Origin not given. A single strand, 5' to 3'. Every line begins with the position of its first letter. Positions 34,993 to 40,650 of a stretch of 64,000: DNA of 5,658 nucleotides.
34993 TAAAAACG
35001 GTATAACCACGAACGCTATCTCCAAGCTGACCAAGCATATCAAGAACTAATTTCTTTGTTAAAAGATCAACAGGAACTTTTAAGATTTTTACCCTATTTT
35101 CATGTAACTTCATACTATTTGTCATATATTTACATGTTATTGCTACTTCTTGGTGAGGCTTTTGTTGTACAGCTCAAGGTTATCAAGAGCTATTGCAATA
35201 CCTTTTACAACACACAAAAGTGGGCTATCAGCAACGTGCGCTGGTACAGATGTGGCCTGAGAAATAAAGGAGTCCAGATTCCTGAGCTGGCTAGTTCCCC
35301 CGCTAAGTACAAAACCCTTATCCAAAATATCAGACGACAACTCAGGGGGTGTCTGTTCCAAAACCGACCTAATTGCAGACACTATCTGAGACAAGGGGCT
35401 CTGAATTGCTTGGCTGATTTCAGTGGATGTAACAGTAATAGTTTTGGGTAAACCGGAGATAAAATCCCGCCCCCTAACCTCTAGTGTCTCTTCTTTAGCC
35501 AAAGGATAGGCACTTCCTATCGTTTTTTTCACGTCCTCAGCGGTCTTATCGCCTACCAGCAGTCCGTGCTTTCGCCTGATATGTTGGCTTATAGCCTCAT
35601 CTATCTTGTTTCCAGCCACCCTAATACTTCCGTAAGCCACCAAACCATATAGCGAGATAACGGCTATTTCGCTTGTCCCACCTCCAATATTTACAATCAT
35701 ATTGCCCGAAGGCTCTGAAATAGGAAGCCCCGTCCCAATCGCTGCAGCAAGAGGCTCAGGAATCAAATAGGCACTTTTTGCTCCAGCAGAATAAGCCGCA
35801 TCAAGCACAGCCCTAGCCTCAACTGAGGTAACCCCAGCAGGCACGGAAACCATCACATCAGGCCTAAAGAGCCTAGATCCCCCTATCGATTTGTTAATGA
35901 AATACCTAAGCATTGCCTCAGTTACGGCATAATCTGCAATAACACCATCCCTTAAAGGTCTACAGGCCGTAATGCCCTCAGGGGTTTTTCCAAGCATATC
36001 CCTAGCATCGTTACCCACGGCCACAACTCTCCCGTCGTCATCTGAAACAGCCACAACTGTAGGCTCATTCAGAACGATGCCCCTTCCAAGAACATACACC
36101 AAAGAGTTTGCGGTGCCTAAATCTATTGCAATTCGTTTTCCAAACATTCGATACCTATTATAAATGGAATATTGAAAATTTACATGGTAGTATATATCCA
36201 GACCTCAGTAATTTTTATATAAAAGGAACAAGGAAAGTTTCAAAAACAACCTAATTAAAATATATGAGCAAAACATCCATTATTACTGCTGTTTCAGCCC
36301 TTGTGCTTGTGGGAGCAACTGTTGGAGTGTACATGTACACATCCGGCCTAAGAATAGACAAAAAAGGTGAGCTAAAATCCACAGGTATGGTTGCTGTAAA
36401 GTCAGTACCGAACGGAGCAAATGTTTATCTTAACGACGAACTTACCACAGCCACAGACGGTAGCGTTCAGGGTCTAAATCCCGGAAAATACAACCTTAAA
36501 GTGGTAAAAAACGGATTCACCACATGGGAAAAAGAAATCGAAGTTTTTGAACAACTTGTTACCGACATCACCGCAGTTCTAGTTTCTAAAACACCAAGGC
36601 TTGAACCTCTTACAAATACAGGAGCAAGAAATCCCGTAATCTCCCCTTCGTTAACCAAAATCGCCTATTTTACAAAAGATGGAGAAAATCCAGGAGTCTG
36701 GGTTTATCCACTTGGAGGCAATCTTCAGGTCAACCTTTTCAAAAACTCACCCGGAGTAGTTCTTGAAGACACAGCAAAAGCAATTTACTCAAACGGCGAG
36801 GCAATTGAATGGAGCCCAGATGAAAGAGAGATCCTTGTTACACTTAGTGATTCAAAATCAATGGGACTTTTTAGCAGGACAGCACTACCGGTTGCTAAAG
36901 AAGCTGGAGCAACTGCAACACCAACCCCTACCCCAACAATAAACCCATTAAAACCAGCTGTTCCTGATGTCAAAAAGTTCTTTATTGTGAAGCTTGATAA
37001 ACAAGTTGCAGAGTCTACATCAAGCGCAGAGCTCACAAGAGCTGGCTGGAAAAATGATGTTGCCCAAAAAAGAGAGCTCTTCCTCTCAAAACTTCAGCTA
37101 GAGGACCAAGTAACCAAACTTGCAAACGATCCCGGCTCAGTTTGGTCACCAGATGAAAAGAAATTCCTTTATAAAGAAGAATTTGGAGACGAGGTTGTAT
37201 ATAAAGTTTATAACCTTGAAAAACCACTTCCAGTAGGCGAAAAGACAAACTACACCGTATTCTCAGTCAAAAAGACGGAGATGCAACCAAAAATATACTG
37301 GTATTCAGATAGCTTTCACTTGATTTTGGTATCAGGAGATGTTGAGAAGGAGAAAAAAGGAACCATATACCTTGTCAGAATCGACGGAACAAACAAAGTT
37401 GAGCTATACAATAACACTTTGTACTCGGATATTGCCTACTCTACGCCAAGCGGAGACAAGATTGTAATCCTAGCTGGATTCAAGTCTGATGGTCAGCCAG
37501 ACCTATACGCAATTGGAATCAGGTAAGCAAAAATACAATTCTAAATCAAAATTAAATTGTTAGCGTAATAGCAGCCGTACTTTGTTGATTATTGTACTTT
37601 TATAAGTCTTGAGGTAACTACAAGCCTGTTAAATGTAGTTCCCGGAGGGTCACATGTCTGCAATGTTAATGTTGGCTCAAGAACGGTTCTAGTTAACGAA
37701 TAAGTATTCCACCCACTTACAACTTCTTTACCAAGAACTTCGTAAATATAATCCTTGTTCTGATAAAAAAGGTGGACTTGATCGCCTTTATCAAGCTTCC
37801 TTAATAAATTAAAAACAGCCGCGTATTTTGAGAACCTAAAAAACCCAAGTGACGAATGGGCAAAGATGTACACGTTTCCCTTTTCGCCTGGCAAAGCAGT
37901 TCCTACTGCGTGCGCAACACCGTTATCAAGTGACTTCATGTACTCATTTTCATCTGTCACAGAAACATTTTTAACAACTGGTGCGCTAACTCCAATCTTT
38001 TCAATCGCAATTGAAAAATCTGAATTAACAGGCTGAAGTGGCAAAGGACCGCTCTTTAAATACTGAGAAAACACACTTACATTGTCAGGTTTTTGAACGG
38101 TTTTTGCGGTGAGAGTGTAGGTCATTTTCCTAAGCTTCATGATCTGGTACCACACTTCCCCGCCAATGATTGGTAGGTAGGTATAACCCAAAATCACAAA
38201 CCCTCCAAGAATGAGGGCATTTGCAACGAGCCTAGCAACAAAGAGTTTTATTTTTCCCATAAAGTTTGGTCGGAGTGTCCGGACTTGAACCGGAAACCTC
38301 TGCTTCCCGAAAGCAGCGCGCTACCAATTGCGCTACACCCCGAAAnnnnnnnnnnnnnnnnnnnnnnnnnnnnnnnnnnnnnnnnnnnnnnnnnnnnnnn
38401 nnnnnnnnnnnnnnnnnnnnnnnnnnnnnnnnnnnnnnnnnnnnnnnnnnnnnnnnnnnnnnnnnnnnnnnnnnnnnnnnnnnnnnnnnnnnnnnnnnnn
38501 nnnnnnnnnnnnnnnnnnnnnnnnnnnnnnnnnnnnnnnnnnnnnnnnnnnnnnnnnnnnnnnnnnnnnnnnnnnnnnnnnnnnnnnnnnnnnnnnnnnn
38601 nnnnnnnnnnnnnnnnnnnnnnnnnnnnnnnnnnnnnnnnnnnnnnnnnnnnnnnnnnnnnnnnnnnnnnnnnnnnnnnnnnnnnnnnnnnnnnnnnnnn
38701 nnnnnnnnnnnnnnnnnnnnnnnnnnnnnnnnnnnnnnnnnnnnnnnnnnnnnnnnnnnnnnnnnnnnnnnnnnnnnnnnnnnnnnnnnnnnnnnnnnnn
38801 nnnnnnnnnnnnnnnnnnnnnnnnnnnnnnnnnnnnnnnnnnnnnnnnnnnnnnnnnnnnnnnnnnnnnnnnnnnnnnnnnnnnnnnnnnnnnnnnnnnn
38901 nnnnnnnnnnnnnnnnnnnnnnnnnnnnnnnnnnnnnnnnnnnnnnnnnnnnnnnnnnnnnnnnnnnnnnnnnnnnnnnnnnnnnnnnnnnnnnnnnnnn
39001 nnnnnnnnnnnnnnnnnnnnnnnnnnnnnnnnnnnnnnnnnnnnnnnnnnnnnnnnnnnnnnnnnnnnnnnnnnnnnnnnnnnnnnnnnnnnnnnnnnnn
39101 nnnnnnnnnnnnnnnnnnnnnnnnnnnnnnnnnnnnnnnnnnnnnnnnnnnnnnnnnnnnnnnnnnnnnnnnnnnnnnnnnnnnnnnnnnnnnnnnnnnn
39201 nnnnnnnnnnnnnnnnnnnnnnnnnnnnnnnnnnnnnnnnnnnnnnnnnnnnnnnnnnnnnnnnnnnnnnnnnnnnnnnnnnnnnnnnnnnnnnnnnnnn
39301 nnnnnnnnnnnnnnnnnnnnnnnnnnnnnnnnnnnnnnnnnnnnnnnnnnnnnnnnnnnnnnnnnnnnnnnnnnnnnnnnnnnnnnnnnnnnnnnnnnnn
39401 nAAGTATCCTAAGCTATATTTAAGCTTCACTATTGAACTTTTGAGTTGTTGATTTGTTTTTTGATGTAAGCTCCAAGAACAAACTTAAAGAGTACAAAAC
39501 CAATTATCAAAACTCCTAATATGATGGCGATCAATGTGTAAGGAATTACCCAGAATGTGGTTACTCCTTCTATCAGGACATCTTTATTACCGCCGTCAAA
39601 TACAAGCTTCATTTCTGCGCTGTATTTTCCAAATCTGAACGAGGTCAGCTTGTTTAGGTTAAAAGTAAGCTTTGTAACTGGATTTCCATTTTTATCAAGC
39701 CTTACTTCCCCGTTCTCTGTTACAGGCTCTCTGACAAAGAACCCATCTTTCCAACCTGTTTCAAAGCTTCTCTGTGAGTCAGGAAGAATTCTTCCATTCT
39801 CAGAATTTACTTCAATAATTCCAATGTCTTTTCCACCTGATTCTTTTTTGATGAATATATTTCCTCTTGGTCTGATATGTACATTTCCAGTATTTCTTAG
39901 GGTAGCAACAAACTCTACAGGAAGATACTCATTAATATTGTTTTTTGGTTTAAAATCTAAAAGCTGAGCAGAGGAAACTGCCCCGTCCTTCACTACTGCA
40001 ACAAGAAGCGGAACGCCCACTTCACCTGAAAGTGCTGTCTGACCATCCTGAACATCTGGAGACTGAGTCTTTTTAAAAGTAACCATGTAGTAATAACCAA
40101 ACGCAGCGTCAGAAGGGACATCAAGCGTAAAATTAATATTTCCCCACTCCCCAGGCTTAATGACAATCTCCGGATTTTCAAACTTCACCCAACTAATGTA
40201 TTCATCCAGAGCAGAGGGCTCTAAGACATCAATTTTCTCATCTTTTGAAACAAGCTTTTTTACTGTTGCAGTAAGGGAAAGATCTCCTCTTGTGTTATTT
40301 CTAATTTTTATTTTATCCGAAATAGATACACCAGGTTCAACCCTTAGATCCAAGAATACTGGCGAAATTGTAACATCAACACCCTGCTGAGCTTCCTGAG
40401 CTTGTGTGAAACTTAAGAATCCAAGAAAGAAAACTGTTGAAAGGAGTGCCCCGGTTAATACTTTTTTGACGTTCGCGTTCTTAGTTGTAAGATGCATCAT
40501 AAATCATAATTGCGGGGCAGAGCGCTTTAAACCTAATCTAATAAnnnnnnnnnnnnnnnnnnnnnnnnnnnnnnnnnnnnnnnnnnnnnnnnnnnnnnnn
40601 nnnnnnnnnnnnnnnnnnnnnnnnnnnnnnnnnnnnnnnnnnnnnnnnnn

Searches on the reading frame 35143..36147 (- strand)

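Call 65: search_protein_families(library=pfam, proteins=[window:35143-36147:-])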
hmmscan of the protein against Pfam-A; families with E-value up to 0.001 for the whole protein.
window:35143-36147:- (334 aa): 3 families
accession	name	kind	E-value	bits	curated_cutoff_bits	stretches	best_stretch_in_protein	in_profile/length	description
PF06723.19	MreB_Mbl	-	7.8e-135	449.3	27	1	4-326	2-324/327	MreB/Mbl protein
PF14450.12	FtsA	-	3.1e-10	40.9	31.8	1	151-307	2-111/127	Cell division protein FtsA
PF00012.26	HSP70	-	2.2e-08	33.2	20.6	1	97-194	135-238/599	Hsp70 protein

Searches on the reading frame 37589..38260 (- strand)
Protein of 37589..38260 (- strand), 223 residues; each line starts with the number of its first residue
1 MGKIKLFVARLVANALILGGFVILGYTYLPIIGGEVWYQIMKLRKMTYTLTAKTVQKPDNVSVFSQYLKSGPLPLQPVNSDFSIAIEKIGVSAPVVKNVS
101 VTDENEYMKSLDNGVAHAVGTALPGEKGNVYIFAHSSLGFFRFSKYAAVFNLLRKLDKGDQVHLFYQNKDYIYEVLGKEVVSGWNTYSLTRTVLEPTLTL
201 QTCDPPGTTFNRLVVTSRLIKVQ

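Call 65: search_protein_families(library=pfam, proteins=[window:37589-38260:-])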
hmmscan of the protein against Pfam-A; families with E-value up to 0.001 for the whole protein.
window:37589-38260:- (223 aa): 1 family
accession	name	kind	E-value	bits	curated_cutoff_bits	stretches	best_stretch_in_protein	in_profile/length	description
PF04203.18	Sortase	-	8.4e-23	80.9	26.6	1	84-219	1-124/125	Sortase domain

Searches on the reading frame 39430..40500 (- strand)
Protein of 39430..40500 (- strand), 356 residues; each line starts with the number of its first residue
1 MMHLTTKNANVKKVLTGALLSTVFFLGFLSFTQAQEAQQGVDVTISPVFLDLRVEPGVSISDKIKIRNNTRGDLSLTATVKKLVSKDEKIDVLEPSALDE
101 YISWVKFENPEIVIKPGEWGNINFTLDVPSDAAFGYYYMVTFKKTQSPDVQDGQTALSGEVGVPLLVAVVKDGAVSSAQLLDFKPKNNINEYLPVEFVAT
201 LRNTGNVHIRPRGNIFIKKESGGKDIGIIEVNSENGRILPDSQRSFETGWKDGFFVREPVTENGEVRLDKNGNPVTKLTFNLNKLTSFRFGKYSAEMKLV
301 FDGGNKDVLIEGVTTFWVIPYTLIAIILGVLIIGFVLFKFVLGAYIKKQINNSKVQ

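Call 65: search_protein_families(library=pfam, proteins=[window:39430-40500:-])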
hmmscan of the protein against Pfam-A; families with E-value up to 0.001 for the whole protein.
window:39430-40500:- (356 aa): 1 family
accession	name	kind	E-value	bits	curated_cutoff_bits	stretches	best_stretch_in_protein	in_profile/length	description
PF06280.18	fn3_5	-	0.00086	20.4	27.6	0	100-146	55-102/112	Fn3-like domain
